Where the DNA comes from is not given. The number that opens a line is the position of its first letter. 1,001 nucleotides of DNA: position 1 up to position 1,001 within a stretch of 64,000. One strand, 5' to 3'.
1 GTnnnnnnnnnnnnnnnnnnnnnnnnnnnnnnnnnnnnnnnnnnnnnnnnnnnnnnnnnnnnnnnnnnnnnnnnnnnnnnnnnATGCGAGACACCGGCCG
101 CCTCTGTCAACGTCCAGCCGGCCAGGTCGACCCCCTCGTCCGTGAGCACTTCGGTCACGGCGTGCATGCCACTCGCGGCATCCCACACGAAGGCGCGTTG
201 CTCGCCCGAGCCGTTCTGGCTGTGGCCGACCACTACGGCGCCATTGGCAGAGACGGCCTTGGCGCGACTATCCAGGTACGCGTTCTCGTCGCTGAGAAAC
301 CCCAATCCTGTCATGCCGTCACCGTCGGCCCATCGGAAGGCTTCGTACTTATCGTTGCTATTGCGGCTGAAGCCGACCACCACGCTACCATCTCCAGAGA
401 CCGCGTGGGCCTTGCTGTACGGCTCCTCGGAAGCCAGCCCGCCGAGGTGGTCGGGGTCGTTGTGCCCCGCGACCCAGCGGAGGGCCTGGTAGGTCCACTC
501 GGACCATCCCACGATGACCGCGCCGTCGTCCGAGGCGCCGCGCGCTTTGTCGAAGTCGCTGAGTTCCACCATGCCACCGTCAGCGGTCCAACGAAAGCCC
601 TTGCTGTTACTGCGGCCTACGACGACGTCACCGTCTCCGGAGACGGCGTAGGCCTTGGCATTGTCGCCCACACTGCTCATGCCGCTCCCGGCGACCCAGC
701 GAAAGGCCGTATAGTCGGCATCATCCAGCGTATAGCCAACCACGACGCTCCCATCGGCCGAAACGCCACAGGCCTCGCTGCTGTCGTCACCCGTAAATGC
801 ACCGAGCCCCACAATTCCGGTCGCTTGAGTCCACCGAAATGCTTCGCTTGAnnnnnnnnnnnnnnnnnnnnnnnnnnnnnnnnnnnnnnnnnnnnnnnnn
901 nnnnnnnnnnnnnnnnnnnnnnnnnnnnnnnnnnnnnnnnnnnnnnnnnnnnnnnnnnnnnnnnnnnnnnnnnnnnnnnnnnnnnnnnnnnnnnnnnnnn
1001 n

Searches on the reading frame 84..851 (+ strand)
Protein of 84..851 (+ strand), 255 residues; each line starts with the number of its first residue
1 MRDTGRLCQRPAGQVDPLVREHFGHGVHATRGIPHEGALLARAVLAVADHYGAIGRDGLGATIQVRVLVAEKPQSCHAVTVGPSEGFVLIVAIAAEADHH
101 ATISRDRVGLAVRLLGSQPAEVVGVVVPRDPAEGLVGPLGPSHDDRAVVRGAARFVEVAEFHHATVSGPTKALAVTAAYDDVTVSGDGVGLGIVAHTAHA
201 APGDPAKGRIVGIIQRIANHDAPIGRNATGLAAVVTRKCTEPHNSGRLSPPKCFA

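Call 68: find_encoding_contigs(protein=window:84-851:+, flank=10000, max_places=3)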
Protein window:84-851:+ (255 aa): no gene with exactly this product is on record in the collection.
